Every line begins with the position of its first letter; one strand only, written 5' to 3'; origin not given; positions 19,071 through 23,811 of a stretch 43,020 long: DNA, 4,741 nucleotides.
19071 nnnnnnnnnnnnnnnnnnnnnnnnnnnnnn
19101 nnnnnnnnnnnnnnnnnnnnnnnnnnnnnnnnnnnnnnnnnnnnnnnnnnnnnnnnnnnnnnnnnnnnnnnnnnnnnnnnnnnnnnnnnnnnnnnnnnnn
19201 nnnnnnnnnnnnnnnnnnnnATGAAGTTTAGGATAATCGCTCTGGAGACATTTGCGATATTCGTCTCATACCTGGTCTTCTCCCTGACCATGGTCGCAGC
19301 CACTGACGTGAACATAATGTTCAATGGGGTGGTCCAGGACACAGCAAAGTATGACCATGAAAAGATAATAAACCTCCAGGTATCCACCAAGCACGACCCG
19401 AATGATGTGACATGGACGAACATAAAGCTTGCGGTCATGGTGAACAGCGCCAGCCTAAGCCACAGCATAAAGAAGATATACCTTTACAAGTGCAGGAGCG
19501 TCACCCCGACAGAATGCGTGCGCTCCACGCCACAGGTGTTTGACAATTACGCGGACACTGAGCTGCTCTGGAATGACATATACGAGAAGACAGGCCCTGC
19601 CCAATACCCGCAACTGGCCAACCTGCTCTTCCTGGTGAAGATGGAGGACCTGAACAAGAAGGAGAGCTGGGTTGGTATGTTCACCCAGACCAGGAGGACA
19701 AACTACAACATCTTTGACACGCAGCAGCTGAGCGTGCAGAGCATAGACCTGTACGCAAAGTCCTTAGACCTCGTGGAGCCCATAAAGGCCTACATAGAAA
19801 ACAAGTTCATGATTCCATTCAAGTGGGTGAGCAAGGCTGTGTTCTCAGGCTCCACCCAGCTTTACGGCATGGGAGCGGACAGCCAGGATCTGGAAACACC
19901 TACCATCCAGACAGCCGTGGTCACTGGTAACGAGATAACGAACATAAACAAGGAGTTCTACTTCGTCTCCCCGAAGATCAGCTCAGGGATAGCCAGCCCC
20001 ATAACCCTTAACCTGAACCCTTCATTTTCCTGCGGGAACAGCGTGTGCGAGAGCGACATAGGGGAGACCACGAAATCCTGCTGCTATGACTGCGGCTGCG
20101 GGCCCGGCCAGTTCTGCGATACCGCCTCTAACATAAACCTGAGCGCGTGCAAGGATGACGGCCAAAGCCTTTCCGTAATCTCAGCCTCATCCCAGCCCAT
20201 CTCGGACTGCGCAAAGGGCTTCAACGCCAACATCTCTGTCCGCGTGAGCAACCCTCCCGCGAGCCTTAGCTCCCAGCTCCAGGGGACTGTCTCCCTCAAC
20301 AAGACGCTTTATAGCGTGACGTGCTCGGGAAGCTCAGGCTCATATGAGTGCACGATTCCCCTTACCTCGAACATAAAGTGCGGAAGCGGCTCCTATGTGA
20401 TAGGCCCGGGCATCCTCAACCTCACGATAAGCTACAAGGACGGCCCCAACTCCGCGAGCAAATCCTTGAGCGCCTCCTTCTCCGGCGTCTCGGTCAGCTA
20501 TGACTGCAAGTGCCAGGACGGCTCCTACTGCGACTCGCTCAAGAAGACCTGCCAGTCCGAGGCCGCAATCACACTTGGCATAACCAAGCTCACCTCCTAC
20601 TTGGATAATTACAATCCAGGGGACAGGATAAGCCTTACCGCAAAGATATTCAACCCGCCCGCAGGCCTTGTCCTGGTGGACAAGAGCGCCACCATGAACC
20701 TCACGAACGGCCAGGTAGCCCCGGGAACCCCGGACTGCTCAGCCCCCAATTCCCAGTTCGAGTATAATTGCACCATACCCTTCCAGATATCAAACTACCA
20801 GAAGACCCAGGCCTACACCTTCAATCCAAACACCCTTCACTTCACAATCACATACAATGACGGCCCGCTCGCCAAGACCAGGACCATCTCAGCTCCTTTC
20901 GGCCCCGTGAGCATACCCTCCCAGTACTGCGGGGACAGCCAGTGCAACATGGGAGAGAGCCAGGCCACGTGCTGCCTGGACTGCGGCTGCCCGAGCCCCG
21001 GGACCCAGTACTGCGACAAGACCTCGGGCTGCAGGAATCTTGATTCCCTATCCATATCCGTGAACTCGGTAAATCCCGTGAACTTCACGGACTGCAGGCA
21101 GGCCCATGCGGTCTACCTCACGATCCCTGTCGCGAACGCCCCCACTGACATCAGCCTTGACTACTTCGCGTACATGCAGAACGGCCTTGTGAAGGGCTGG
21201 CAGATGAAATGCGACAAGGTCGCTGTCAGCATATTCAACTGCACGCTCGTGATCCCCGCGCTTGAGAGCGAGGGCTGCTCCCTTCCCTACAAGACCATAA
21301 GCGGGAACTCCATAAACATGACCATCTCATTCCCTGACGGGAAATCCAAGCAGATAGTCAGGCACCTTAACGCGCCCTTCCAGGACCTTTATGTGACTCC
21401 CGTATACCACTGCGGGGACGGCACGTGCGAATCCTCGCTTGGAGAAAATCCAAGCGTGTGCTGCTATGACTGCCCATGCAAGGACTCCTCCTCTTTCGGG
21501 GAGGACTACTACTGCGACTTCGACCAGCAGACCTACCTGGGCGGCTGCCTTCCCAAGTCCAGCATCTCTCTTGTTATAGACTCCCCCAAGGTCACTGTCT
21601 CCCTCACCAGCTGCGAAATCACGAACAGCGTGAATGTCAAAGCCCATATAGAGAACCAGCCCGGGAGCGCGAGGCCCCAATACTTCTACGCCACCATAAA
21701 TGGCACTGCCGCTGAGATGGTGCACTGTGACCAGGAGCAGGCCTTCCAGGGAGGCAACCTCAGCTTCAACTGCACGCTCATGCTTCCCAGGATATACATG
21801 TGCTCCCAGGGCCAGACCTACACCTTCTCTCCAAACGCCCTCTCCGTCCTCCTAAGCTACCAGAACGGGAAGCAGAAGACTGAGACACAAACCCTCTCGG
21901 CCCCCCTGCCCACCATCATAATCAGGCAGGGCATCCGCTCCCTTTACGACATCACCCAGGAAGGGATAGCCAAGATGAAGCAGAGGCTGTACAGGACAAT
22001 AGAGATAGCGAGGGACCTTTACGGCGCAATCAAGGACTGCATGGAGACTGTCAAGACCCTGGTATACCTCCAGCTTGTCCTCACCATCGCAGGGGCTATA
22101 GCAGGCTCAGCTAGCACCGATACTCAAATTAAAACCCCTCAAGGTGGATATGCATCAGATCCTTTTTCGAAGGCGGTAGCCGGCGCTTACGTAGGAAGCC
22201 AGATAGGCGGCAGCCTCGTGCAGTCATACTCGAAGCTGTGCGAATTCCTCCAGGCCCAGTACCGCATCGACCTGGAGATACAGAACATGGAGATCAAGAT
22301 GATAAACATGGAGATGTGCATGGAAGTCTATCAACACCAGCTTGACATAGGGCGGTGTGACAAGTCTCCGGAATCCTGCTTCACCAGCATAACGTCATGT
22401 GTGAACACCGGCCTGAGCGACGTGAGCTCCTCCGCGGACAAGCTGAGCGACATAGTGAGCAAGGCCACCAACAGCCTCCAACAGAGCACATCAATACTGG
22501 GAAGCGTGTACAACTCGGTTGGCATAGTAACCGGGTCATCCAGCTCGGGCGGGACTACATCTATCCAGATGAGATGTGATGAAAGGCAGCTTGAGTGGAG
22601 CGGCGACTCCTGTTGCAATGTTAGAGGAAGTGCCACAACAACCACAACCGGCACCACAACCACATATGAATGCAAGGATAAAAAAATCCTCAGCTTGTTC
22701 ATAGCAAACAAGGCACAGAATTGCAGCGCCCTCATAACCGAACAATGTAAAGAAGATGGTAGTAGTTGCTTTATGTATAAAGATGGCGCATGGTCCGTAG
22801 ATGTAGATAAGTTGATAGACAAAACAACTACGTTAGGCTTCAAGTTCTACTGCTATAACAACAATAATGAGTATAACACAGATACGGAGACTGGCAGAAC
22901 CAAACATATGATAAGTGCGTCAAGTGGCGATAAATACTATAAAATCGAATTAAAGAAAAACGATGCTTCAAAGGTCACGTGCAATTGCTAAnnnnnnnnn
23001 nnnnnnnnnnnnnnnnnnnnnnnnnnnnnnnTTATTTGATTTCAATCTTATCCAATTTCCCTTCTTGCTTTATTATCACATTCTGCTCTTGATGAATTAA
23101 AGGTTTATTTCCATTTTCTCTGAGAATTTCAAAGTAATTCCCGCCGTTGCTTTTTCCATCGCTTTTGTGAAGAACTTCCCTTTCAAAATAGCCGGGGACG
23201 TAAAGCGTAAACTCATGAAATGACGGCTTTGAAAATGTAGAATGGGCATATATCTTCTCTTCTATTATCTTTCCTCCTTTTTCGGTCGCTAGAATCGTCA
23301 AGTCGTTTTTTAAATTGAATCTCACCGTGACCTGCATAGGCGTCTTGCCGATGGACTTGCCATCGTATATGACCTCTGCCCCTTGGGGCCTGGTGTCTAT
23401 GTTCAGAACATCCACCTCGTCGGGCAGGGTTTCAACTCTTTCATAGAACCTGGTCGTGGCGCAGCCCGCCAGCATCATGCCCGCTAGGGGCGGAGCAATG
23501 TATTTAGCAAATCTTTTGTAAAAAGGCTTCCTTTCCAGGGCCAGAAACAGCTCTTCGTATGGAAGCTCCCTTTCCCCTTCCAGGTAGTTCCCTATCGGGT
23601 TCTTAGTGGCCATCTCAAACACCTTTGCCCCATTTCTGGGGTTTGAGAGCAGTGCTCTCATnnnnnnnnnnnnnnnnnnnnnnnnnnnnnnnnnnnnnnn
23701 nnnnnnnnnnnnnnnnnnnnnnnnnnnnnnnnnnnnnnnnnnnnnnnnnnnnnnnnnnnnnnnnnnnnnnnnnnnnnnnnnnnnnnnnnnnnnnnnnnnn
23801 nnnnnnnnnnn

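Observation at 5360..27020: A 21.7-kb island of 14 consecutive surface-exposed proteins: candidate undescribed pilus-linked adhesion or attachment system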

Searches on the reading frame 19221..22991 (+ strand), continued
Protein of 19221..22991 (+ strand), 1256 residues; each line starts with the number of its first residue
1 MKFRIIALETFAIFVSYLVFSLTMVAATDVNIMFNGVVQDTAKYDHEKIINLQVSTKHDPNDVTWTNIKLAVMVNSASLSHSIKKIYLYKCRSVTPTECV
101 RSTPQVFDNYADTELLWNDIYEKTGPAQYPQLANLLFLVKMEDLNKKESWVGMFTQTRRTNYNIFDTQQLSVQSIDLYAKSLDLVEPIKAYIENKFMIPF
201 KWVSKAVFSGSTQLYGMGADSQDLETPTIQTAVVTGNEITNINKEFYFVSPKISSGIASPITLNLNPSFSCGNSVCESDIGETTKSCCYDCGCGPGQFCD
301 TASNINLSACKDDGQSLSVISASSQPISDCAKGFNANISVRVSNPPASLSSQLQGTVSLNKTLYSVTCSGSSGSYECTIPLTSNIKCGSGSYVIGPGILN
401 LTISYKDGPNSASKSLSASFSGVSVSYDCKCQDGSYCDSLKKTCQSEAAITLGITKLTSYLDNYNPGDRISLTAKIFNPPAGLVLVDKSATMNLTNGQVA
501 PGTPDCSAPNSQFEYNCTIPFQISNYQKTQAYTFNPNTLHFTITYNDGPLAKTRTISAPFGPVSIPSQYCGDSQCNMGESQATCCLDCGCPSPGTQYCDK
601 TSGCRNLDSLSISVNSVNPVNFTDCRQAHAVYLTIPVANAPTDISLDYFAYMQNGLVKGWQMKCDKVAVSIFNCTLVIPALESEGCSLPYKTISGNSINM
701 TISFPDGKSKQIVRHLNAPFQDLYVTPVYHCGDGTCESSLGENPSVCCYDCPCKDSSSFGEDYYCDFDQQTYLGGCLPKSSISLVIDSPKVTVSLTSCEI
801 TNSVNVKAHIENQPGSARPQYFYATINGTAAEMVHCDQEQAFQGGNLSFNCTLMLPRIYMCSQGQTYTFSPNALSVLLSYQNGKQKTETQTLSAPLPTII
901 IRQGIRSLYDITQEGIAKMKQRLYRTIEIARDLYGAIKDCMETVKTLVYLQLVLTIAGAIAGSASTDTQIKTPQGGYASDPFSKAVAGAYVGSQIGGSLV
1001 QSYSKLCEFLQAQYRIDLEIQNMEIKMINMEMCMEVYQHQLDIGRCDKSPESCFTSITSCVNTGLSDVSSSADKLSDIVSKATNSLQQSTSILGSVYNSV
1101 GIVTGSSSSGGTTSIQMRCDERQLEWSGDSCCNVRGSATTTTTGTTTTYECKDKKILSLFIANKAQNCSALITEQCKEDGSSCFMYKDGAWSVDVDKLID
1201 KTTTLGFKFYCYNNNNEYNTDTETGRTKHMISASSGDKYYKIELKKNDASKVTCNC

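Call 103: find_encoding_contigs(protein=P0113, flank=10000, max_places=1)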
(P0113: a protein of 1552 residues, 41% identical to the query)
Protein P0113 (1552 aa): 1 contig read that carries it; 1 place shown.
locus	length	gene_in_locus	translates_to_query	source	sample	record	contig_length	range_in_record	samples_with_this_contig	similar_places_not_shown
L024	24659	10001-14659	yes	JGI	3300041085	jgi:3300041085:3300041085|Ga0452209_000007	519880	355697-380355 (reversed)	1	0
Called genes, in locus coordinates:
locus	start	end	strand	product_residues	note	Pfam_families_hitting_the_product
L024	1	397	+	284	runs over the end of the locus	-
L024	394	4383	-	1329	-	PF13948:DUF4215 (faint)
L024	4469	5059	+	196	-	-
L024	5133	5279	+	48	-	-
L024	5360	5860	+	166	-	-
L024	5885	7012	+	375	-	-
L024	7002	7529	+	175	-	-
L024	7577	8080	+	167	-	-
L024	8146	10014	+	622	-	-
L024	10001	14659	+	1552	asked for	PF07591:PT-HINT, PF14890:Intein_splicing (faint)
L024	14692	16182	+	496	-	-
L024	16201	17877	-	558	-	-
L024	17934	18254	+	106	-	PF01588:tRNA_bind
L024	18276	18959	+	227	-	PF02732:ERCC4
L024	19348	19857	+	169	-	-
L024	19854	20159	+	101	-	-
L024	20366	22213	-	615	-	PF06418:CTP_synth_N, PF00117:GATase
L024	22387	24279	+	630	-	PF01850:PIN (weak), PF07650:KH_2 (weak), PF26594:KH_NusA_2nd (faint), PF00013:KH_1 (faint)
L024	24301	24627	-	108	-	PF01503:PRA-PH (weak), PF03819:MazG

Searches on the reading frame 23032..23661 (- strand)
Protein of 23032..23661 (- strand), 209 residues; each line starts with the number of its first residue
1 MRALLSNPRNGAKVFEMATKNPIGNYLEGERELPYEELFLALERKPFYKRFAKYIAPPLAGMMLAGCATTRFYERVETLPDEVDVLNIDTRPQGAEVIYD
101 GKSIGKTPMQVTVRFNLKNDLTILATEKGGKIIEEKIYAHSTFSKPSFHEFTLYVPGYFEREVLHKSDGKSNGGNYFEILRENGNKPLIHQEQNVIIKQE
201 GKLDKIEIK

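Call 6: search_protein_families(library=pfam, proteins=[window:23032-23661:-], max_evalue=0.1)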
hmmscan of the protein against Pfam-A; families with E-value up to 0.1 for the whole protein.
window:23032-23661:- (209 aa): 1 family
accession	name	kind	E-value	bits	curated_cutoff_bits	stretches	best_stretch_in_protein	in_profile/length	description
PF08308.17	PEGA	-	2.6e-06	27.7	20.8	1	85-112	3-30/71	PEGA domain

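Call 23: search_protein_families(library=ncbifam, proteins=[window:23032-23661:-], max_evalue=0.1)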
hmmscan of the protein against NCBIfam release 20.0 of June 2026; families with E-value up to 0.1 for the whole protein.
window:23032-23661:- (209 aa): 0 families
